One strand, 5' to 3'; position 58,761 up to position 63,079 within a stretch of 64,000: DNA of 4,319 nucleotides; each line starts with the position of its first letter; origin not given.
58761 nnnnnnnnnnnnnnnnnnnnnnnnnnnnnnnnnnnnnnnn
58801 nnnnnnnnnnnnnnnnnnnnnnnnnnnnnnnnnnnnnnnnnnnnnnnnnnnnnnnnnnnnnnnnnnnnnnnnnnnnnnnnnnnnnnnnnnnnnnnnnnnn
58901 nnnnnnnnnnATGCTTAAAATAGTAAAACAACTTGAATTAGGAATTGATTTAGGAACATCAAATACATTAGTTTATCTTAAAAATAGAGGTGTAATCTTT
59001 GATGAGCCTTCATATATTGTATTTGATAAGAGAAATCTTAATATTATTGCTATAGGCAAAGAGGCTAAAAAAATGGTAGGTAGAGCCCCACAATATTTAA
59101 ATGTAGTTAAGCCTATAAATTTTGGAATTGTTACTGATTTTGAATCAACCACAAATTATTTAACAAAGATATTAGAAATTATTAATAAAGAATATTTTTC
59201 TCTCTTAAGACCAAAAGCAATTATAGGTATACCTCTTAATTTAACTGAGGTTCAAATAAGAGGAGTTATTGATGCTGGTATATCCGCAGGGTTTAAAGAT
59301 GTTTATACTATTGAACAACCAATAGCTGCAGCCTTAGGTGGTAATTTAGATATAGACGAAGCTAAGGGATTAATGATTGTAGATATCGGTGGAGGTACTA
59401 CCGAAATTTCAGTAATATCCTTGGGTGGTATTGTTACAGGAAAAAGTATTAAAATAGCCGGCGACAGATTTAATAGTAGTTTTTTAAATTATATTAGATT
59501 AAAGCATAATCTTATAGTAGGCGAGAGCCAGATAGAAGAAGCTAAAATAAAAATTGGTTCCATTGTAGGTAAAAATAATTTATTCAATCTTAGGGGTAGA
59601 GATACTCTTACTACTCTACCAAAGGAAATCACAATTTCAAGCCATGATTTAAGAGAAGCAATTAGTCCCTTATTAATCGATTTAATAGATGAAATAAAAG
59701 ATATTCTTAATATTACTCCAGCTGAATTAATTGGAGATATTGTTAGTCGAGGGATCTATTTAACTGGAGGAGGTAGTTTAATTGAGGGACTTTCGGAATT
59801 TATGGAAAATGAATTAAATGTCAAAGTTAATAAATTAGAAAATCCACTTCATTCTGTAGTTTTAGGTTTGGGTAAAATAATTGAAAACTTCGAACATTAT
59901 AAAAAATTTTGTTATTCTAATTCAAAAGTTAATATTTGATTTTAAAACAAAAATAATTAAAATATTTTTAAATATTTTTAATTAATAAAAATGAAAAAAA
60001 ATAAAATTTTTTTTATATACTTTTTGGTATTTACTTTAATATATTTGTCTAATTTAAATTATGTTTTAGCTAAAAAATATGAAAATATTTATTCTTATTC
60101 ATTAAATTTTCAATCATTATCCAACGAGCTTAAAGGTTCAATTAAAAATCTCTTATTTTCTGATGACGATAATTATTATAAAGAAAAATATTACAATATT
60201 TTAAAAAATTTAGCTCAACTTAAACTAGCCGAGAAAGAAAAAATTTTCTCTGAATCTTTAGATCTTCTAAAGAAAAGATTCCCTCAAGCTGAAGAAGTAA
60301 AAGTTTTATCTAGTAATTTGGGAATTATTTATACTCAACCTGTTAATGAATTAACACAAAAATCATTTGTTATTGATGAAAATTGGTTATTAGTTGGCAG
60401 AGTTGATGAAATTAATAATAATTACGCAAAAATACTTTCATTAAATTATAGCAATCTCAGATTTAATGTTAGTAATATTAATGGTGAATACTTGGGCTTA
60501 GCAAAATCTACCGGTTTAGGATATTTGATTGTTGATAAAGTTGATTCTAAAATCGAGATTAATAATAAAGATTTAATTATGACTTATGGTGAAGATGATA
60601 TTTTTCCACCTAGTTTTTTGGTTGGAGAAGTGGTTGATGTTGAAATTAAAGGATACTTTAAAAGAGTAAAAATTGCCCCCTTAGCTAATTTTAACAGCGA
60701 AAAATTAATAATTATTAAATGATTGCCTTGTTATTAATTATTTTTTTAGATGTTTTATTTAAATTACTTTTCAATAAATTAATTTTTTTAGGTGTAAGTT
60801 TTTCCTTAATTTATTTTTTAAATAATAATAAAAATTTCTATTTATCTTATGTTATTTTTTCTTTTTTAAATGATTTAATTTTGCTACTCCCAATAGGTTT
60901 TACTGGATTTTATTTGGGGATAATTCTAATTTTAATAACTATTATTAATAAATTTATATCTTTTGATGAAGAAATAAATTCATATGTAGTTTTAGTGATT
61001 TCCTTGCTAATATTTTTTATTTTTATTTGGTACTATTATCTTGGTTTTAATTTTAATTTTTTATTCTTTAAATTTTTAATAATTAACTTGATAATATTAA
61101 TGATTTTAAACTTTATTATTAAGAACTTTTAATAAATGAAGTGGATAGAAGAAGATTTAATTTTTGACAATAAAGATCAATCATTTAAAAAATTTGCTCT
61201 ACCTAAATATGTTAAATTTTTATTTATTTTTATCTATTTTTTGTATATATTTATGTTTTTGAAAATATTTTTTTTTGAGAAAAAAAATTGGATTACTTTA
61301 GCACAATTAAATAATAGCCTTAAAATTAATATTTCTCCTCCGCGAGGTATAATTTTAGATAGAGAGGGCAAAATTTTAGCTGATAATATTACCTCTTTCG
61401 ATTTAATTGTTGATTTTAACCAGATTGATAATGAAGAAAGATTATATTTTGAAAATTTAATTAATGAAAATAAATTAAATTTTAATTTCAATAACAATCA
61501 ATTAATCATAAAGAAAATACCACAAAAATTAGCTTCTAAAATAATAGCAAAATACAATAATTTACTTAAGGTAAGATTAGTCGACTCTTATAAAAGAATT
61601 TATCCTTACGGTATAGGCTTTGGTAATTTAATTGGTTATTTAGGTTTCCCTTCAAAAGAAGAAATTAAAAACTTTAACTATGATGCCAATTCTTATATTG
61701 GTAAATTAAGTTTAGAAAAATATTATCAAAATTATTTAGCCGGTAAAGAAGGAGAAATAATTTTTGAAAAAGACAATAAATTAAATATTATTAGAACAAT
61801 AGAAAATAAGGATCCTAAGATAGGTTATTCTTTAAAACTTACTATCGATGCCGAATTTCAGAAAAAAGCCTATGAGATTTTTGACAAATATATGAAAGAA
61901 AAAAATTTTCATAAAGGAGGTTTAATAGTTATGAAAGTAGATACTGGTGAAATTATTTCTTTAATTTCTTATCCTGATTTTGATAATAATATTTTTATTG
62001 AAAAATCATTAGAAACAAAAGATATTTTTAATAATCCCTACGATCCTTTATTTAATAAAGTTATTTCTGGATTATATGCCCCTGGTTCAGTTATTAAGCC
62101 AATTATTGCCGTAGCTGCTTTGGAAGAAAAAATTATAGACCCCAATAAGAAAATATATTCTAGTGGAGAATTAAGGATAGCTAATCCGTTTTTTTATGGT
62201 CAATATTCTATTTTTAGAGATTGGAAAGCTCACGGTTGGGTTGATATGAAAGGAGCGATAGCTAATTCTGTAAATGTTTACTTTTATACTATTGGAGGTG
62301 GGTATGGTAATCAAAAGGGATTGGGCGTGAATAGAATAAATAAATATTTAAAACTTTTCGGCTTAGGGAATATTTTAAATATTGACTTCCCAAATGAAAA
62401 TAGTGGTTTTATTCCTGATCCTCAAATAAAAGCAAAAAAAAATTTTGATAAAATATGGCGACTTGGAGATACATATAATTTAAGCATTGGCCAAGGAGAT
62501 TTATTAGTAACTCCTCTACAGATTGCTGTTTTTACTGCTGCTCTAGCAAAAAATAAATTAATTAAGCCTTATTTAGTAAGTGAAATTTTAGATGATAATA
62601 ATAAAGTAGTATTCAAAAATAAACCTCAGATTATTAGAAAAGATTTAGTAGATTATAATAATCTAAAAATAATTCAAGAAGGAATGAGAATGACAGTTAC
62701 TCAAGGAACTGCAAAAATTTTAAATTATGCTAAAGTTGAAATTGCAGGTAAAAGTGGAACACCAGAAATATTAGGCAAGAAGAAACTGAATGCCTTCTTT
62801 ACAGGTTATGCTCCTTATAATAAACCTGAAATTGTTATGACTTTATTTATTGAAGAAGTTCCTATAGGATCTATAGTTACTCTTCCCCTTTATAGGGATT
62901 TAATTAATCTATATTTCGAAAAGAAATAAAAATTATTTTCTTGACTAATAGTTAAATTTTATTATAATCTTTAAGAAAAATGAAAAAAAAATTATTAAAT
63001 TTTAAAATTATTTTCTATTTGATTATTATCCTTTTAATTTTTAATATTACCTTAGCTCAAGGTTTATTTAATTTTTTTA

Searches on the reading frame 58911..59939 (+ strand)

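Call 76: search_protein_families(library=pfam, proteins=[window:58911-59939:+], max_evalue=0.00001)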
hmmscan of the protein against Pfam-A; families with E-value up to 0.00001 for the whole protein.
window:58911-59939:+ (342 aa): 3 families
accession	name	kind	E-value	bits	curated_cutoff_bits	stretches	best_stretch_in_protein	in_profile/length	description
PF06723.19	MreB_Mbl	-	3e-106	355.4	27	1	9-331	3-326/327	MreB/Mbl protein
PF00012.26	HSP70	-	9.4e-10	37.8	20.6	1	101-195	134-234/599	Hsp70 protein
PF14450.12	FtsA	-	3.1e-09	37.7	31.8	1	156-313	2-121/127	Cell division protein FtsA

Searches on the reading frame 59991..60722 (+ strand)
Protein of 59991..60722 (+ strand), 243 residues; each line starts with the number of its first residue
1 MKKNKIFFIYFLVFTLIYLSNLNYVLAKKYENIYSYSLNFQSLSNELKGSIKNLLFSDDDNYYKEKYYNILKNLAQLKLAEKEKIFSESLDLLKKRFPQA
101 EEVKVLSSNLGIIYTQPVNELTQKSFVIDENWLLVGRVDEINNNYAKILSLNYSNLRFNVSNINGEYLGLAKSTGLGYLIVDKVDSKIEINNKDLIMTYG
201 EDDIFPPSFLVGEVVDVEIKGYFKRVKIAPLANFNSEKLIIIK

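Call 76: search_protein_families(library=pfam, proteins=[window:59991-60722:+], max_evalue=0.00001)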
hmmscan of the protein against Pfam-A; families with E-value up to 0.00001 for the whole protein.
window:59991-60722:+ (243 aa): 1 family
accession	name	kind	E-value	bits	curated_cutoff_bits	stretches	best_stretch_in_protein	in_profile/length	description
PF04085.20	MreC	-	1.2e-17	64.5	28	1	121-238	23-141/147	Rod shape-determining protein MreC, barrel core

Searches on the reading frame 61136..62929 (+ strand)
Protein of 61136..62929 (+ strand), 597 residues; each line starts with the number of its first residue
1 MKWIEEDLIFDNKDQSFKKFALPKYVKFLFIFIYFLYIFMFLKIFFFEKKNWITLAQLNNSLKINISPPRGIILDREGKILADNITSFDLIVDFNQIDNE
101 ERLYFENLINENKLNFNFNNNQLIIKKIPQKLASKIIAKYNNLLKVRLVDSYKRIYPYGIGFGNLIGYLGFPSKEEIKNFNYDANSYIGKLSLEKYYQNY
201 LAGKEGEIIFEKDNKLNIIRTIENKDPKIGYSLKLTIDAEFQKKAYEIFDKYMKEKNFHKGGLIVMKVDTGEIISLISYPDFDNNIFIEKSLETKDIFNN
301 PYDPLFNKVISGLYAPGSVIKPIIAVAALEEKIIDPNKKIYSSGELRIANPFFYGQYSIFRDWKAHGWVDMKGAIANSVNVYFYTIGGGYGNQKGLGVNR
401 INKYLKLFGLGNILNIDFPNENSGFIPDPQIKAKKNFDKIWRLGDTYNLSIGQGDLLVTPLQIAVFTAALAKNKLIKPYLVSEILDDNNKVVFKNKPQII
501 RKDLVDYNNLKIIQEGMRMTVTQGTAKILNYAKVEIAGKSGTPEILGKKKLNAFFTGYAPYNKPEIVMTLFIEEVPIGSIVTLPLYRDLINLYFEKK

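Call 76: search_protein_families(library=pfam, proteins=[window:61136-62929:+], max_evalue=0.00001)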
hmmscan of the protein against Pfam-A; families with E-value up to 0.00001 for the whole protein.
window:61136-62929:+ (597 aa): 2 families
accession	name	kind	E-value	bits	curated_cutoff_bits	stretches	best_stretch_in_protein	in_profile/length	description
PF00905.27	Transpeptidase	-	1.3e-49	169.5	22.1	1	262-588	2-296/299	Penicillin binding protein transpeptidase domain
PF03717.20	PBP_dimer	-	3.8e-24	86.5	24.4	1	66-222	2-179/180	Penicillin-binding Protein dimerisation domain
